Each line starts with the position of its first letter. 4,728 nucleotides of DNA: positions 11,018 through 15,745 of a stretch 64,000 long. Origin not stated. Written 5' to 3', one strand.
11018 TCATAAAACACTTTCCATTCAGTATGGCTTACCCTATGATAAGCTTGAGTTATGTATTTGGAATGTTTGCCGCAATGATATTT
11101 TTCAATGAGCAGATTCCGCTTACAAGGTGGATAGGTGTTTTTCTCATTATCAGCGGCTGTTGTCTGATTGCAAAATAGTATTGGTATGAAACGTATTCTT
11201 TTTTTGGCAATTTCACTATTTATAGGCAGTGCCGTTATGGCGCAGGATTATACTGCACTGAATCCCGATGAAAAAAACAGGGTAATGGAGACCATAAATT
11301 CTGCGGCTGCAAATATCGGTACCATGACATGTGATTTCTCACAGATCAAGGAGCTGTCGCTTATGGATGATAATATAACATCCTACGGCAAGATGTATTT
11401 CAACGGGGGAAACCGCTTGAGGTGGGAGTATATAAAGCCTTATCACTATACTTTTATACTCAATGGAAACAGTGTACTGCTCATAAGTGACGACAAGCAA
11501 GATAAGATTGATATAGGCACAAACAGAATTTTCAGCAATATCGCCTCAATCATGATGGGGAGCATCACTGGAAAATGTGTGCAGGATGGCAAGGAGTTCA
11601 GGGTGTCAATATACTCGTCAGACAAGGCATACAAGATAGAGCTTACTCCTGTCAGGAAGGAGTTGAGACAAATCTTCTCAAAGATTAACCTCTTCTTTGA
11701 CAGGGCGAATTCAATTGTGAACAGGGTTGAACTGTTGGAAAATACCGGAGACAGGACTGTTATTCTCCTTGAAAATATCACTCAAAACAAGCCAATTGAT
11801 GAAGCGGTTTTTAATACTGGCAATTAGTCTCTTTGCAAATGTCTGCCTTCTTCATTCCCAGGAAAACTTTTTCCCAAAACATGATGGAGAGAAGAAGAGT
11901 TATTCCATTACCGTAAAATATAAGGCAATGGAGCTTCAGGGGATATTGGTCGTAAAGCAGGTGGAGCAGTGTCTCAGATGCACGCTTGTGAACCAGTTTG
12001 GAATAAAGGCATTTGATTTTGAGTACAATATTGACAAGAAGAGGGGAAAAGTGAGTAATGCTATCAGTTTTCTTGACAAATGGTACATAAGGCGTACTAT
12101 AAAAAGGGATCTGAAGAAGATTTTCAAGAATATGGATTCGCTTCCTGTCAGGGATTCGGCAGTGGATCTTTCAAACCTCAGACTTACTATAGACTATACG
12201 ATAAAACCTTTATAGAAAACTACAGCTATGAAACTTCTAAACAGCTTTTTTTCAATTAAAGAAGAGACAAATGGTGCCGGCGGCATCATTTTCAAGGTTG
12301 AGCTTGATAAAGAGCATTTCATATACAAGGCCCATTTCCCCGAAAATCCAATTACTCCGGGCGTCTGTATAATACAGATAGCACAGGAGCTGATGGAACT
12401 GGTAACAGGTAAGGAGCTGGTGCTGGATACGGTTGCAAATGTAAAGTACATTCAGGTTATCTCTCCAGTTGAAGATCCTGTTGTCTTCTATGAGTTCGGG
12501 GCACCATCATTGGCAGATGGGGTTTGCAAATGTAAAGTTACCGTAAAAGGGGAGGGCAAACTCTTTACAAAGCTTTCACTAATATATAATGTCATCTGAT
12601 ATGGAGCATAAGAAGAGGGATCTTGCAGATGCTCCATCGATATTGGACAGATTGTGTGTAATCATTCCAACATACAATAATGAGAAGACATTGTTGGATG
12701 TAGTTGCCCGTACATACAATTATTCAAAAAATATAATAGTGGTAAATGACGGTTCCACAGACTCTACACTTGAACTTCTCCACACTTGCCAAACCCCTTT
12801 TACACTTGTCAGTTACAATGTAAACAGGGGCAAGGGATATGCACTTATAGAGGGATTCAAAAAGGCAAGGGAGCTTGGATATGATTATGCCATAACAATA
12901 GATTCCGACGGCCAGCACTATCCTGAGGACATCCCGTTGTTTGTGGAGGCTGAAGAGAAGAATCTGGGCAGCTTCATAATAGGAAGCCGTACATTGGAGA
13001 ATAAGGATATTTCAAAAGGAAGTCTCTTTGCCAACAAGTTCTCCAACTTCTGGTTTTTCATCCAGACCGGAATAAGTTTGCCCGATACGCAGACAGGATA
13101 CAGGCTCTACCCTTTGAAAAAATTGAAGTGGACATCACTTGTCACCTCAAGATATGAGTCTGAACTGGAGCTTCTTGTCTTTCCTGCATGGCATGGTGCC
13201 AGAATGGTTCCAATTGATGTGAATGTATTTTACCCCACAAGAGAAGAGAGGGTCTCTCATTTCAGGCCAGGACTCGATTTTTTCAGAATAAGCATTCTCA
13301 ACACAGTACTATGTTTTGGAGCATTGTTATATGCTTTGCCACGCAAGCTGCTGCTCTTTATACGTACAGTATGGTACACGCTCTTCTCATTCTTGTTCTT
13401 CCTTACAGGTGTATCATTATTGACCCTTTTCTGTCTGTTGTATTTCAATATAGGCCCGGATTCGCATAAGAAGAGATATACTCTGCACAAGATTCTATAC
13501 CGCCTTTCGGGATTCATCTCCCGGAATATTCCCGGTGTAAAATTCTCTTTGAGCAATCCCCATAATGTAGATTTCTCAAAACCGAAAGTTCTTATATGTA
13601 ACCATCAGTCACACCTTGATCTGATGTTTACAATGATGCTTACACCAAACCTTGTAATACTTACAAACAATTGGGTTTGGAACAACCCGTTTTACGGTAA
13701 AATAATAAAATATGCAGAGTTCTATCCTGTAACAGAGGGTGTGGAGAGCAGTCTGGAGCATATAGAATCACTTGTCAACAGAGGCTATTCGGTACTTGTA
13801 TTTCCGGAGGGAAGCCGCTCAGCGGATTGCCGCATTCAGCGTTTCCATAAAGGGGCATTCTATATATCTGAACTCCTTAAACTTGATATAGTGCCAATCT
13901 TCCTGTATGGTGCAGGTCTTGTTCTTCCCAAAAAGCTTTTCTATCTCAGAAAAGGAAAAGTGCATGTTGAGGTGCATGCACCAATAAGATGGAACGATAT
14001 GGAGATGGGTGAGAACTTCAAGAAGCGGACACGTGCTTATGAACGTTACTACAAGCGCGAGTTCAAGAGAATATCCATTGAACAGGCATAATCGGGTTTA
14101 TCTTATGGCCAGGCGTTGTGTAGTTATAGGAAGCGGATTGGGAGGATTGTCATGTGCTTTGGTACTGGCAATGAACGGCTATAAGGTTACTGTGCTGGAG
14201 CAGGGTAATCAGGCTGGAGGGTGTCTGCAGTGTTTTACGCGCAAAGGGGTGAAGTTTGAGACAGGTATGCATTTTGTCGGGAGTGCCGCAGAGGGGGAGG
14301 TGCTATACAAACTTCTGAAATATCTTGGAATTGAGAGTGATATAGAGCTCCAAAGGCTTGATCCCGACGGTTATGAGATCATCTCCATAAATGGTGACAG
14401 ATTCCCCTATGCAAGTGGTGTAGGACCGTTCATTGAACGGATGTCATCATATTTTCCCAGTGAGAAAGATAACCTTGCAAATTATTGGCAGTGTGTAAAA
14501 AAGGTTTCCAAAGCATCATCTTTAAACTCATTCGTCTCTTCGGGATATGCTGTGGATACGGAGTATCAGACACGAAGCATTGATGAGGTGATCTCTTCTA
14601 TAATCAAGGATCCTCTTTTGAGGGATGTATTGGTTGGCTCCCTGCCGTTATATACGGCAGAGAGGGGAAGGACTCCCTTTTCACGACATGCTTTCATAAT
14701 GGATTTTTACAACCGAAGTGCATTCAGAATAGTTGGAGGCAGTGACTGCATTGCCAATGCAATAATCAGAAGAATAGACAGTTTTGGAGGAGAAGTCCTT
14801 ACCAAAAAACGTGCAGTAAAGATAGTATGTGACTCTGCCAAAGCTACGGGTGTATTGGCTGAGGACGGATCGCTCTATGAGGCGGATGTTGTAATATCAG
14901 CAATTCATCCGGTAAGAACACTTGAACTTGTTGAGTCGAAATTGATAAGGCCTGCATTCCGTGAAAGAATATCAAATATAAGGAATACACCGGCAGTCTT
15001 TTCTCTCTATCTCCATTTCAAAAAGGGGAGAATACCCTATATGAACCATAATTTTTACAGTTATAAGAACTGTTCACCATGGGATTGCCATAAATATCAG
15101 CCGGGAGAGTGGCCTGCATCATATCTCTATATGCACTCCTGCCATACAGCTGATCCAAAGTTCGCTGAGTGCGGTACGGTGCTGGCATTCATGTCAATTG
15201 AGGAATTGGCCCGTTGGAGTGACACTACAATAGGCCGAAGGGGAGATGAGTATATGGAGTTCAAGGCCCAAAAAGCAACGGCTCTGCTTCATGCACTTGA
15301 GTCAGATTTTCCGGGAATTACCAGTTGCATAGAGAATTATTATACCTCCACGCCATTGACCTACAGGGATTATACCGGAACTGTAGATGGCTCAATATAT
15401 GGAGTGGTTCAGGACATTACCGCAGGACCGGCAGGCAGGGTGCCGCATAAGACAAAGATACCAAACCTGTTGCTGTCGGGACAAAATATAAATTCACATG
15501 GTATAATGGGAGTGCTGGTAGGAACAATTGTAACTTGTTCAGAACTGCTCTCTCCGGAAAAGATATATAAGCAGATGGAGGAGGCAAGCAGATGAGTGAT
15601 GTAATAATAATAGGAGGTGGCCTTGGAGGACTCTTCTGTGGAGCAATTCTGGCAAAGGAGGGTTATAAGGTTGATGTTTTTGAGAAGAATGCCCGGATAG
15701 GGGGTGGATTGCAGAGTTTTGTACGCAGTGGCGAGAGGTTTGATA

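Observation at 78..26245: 26-kb, 27-gene single-strand aryl-polyene/flexirubin-type lipid cluster with a non-canonical tailoring set (main candidate for an uncharacterised system)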

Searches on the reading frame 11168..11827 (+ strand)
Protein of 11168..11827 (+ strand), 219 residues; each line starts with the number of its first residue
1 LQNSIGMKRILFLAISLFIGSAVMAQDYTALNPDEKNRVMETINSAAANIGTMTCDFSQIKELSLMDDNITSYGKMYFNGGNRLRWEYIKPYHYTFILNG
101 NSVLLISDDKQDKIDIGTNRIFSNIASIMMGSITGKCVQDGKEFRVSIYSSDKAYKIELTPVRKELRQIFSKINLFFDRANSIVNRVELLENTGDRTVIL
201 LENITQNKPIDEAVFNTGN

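Call 4: search_protein_families(library=pfam, proteins=[window:11168-11827:+], max_evalue=0.01)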
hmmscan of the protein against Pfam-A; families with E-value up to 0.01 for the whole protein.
window:11168-11827:+ (219 aa): 2 families
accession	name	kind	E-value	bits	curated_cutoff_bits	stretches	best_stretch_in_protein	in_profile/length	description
PF03548.22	LolA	-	4.1e-18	66.1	23.6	1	50-216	3-163/165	Outer membrane lipoprotein carrier protein LolA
PF17131.11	LolA_like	-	0.0062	16.6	30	0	192-217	154-179/184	Outer membrane lipoprotein-sorting protein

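Call 7: search_protein_families(library=ncbifam, proteins=[window:11168-11827:+], max_evalue=0.001)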
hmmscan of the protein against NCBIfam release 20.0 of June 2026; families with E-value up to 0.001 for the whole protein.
window:11168-11827:+ (219 aa): 5 families
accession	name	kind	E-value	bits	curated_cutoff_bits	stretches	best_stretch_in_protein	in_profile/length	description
NF053544.1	LolA2_flexi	equivalog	2e-65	220.1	125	1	7-216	1-207/208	flexirubin biosynthesis/transport protein LolA2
TIGR00547.2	lolA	equivalog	1.2e-15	57.5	112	1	40-216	21-190/202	outer membrane lipoprotein periplasmic chaperone LolA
NF000663.1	PRK00031.2-1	exception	9.5e-08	31.7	120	1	42-109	12-77/168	LolA-like outer membrane lipoprotein chaperone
NF000661.0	PRK00031.1-3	equivalog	6e-06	25.8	255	1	40-215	39-212/225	outer membrane lipoprotein chaperone LolA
NF053572.1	LolA1_Flavo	equivalog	3.4e-05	23.6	100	1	151-216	136-199/214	outer membrane lipoprotein periplasmic chaperone LolA1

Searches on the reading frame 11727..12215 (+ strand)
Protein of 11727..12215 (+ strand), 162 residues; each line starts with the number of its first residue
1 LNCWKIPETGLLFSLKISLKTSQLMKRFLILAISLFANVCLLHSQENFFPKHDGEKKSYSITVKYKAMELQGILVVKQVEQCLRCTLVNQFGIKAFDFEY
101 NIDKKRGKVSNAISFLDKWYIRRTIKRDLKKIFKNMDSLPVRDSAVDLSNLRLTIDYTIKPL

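Call 4: search_protein_families(library=pfam, proteins=[window:11727-12215:+], max_evalue=0.01)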
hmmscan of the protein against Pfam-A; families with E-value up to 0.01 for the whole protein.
window:11727-12215:+ (162 aa): 0 families

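Call 7: search_protein_families(library=ncbifam, proteins=[window:11727-12215:+], max_evalue=0.001)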
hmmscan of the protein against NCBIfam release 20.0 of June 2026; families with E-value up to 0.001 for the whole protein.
window:11727-12215:+ (162 aa): 1 family
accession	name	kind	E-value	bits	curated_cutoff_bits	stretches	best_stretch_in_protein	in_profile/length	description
NF053540.1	LolB2_flexi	equivalog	6.5e-10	39.1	60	1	50-135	39-123/203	flexirubin biosynthesis protein LolB2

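Call 71: search_protein_families(library=pfam, proteins=[window:11799-12215:+], max_evalue=1)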
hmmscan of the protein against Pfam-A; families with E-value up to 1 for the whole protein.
window:11799-12215:+ (138 aa): 1 family
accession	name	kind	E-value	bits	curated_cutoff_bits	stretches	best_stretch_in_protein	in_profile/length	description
PF17387.8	Glyco_hydro_59M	-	0.1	13.2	28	1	55-133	35-107/116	Glycosyl hydrolase family 59 central domain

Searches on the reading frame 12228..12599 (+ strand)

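Call 4: search_protein_families(library=pfam, proteins=[window:12228-12599:+], max_evalue=0.01)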
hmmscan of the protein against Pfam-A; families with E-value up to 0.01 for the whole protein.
window:12228-12599:+ (123 aa): 2 families
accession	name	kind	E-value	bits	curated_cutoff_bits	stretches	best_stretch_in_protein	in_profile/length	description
PF07977.19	FabA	-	2.9e-06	27.4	23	1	1-73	6-80/138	FabA-like domain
PF22818.2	ApeI-like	-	0.0032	18.2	28.5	1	10-75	6-71/119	ApeI dehydratase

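Call 7: search_protein_families(library=ncbifam, proteins=[window:12228-12599:+], max_evalue=0.001)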
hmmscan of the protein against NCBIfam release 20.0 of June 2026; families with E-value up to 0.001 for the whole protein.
window:12228-12599:+ (123 aa): 2 families
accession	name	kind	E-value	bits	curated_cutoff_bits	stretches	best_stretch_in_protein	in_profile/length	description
NF000582.1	PRK00006.1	equivalog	7.8e-05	22.6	113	1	32-109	42-124/137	3-hydroxyacyl-ACP dehydratase FabZ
TIGR01750.1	fabZ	equivalog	0.00012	22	155.15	1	32-106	43-127/141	3-hydroxyacyl-ACP dehydratase FabZ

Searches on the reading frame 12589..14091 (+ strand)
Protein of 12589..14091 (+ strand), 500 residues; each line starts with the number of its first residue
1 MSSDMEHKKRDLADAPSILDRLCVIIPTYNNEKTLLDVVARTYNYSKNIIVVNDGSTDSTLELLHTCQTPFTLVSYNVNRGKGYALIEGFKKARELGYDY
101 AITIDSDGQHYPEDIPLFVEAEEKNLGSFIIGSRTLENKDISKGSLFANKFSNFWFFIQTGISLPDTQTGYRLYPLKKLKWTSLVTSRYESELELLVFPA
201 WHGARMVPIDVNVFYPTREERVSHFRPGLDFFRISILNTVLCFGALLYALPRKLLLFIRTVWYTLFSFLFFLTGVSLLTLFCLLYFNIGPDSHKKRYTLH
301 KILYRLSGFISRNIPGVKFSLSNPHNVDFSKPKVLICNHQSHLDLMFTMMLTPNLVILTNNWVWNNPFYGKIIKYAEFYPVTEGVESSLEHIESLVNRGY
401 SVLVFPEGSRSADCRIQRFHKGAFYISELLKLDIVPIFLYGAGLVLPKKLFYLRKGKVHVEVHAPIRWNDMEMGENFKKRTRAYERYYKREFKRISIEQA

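Call 4: search_protein_families(library=pfam, proteins=[window:12589-14091:+], max_evalue=0.01)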
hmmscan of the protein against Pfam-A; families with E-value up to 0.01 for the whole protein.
window:12589-14091:+ (500 aa): 3 families
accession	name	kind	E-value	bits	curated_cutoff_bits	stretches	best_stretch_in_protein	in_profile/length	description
PF00535.33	Glycos_transf_2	-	4.7e-22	79.1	23.3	1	23-147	1-128/168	Glycosyl transferase family 2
PF01553.26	Acyltransferase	-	3.1e-18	66.3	23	1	321-438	4-130/132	Acyltransferase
PF10111.15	Glyco_tranf_2_2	-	0.0016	18.4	27.3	1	24-103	2-82/276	Glycosyltransferase like family 2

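Call 7: search_protein_families(library=ncbifam, proteins=[window:12589-14091:+], max_evalue=0.001)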
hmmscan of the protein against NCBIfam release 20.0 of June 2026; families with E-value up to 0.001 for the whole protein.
window:12589-14091:+ (500 aa): 21 families
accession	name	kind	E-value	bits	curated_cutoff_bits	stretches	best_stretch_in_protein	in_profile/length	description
TIGR04182.1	glyco_TIGR04182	equivalog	8.2e-19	68.1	325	1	22-234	2-210/293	S-layer glycoprotein N-glycosyltransferase AglJ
TIGR00530.1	AGP_acyltrn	subfamily_domain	1.8e-18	66.5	102.95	1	316-439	1-129/130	1-acylglycerol-3-phosphate O-acyltransferase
NF058614.1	PPMAGASynPpgS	equivalog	5.7e-16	58.6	370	1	24-139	4-118/226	polyprenyl-phospho-N-acetylgalactosaminyl synthase PpgS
NF006386.0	PRK08633.1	equivalog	7.4e-12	43.8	1221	1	317-442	427-554/1147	acyl-[ACP]--phospholipid O-acyltransferase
NF007986.1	PRK10714.1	equivalog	1.2e-11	44.2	529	1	19-174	5-164/316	undecaprenyl-phosphate 4-deoxy-4-formamido-L-arabinose transferase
TIGR03937.1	PgaC_IcaA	equivalog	4.6e-11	42.3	422.3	1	19-108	44-136/407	poly-beta-1,6-N-acetyl-D-glucosamine synthase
NF047588.1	GlcsyltransPgfSStrep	equivalog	1.4e-09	37.6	500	1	22-174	3-159/308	glycosyltransferase PgfS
TIGR03111.1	glyc2_xrt_Gpos1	hypoth_equivalog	1.1e-08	34.3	363.95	1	12-126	41-160/439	TIGR03111 family XrtG-associated glycosyltransferase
NF011593.0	PRK15018.1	equivalog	6.5e-07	29.3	501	1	275-469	14-207/245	1-acylglycerol-3-phosphate O-acyltransferase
NF041875.1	EPS_EpsD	equivalog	1.2e-06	28.2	370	1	22-115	1-97/325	exopolysaccharide biosynthesis glycosyltransferase EpsD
NF005959.0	PRK08043.1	equivalog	1.5e-06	26.8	886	1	328-462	24-160/719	bifunctional acyl-ACP--phospholipid O-acyltransferase/long-chain-fatty-acid--ACP ligase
NF007482.0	PRK10073.1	equivalog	1.9e-06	27.2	423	1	20-113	6-101/334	glycosyltransferase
TIGR04283.1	glyco_like_mftF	equivalog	2.1e-06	27.5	182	1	22-94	1-72/221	TIGR04283 family arsenosugar biosynthesis glycosyltransferase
NF005291.0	PRK06814.1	equivalog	8.7e-06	23.9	1349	1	331-486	454-614/1140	acyl-[ACP]--phospholipid O-acyltransferase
NF041865.1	EpsU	equivalog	3.7e-05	22.9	700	1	21-111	40-136/394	exopolysaccharide biosynthesis GT2 family glycosyltransferase EpsU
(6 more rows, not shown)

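Call 10: find_encoding_contigs(protein=window:12589-14091:+, flank=10000, max_places=6)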
Protein window:12589-14091:+ (500 aa): 8 contigs read that carry it; 3 places shown.
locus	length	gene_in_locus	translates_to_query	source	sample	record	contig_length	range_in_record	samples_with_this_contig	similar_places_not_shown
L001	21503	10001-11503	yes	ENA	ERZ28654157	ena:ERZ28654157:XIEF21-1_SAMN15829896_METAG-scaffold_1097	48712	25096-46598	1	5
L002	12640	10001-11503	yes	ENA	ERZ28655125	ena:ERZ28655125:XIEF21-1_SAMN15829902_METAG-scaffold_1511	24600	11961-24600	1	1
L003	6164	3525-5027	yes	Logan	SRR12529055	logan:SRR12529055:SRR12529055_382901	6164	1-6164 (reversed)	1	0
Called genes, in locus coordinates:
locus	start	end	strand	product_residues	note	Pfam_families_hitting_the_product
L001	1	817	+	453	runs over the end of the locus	-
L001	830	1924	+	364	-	PF21212:Dimerisation2-like_dom, PF00891:Methyltransf_2, PF13489:Methyltransf_23 (weak), PF08242:Methyltransf_12 (weak)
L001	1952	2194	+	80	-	PF00550:PP-binding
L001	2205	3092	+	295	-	PF03279:Lip_A_acyltrans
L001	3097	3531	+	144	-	PF22817:ApeP-like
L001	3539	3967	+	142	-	PF13279:4HBT_2, PF03061:4HBT (weak)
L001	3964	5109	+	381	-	PF00109:ketoacyl-synt, PF02801:Ketoacyl-synt_C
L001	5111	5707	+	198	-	-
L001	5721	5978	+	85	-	PF00550:PP-binding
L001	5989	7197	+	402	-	PF00109:ketoacyl-synt, PF02801:Ketoacyl-synt_C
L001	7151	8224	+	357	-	PF00109:ketoacyl-synt (faint), PF13723:Ketoacyl-synt_2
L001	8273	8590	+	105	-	PF00892:EamA, PF10639:TMEM234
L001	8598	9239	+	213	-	PF03548:LolA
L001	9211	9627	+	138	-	-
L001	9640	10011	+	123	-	PF07977:FabA (weak), PF22818:ApeI-like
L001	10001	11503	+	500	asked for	PF00535:Glycos_transf_2, PF01553:Acyltransferase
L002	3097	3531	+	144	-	PF22817:ApeP-like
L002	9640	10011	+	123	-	PF07977:FabA (weak), PF22818:ApeI-like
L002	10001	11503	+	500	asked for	PF00535:Glycos_transf_2, PF01553:Acyltransferase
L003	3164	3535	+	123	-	PF07977:FabA (weak), PF22818:ApeI-like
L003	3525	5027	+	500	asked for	PF00535:Glycos_transf_2, PF01553:Acyltransferase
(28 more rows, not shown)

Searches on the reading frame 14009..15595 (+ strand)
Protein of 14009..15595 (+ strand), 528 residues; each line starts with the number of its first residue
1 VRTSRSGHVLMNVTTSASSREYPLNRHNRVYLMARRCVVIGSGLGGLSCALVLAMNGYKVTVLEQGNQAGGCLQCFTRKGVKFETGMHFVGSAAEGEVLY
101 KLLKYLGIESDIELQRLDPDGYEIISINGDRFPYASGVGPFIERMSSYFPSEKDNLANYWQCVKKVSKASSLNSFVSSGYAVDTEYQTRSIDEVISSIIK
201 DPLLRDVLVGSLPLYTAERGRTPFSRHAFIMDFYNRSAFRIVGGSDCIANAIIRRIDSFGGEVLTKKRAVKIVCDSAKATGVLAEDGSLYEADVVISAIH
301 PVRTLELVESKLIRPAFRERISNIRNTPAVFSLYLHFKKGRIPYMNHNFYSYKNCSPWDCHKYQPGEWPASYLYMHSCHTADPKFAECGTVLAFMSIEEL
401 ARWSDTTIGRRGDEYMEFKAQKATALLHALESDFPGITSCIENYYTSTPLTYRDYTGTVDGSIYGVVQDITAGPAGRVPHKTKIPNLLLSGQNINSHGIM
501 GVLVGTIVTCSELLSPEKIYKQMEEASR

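Call 4: search_protein_families(library=pfam, proteins=[window:14009-15595:+], max_evalue=0.01)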
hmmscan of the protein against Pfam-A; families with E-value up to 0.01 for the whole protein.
window:14009-15595:+ (528 aa): 11 families
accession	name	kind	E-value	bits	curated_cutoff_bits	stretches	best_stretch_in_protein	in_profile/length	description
PF01593.30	Amino_oxidase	-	4e-20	73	19.8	1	44-339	1-293/443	Flavin containing amine oxidoreductase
PF13450.12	NAD_binding_8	-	1.4e-14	54.6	21.9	1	39-106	1-68/68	NAD(P)-binding Rossmann-like domain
PF00890.30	FAD_binding_2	-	3.2e-08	33.7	20.4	1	38-74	3-39/414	FAD binding domain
PF01266.30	DAO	-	7.5e-08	32.7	27.9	1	37-71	2-37/353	FAD dependent oxidoreductase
PF07992.20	Pyr_redox_2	-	4.9e-07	29.9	26.1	1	36-68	2-34/291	Pyridine nucleotide-disulphide oxidoreductase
PF00070.33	Pyr_redox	-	0.00048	21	22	1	36-68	1-33/82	Pyridine nucleotide-disulphide oxidoreductase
PF03486.20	HI0933_like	-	0.00063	19.7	50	1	37-71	3-37/244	HI0933-like protein Rossmann domain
PF01946.23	Thi4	-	0.0013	18.5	26.2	1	35-72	18-56/235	Thi4 family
PF12831.13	FAD_oxidored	-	0.003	17.3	27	1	38-73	3-38/416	FAD dependent oxidoreductase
PF01494.25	FAD_binding_3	-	0.0062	16.2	22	0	38-67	5-34/349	FAD binding domain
PF01134.28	GIDA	-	0.0073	15.8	22.1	0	37-75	2-40/391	Glucose inhibited division protein A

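Call 7: search_protein_families(library=ncbifam, proteins=[window:14009-15595:+], max_evalue=0.001)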
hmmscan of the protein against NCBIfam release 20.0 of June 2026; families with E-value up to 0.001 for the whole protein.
window:14009-15595:+ (528 aa): 53 families (the best 25 are shown)
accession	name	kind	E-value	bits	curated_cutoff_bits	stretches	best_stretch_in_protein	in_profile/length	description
TIGR02733.1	desat_CrtD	equivalog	3.3e-30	105.2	549.7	2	36-110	3-77/492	C-3',4' desaturase CrtD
TIGR02734.1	crtI_fam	subfamily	6.3e-29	101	238.1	1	38-504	2-479/504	phytoene desaturase family protein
TIGR02730.1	carot_isom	equivalog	8.3e-25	87.6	586.9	1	37-499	3-474/493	carotenoid isomerase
NF058655.1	CrtID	equivalog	1.6e-19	70.1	640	1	38-391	2-365/478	bifunctional phytoene desaturase/3,4-desaturase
NF005560.0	PRK07233.1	equivalog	1.7e-17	63.4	252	1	36-115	2-79/435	hypothetical protein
NF045637.1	carotdesatCrtDProt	equivalog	4e-16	58.6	580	2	38-86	2-50/485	1-hydroxycarotenoid 3,4-desaturase CrtD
TIGR03467.1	HpnE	equivalog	1.8e-15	57.2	283.05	1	38-116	2-80/430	hydroxysqualene dehydroxylase HpnE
NF042421.1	hydcarot_desat_CrtD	equivalog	2.5e-13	49.3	500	1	36-184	3-148/487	1-hydroxycarotenoid 3,4-desaturase CrtD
NF045689.1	BCarotKetCrtO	equivalog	3.3e-11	42.5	1000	1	235-315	232-314/563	beta-carotene ketolase CrtO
TIGR00562.1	proto_IX_ox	equivalog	2.9e-09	36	97.85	1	35-114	3-82/470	protoporphyrinogen oxidase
NF009410.0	PRK12771.1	subfamily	4.2e-08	32.2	516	1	33-73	137-177/566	NAD(P)-binding protein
NF005548.0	PRK07208.1-4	equivalog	1.9e-07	30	389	1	35-88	4-57/488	hypothetical protein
TIGR02731.1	phytoene_desat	equivalog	5.8e-07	28.6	569.4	1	36-112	1-76/453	15-cis-phytoene desaturase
NF004789.0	PRK06134.1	subfamily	1.8e-06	26.8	747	1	37-72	15-50/581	FAD-dependent oxidoreductase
NF045663.1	diclust_near_Sec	equivalog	2.6e-06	25.8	530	1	33-82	105-154/759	pyridine nucleotide-disulfide oxidoreductase/dicluster-binding protein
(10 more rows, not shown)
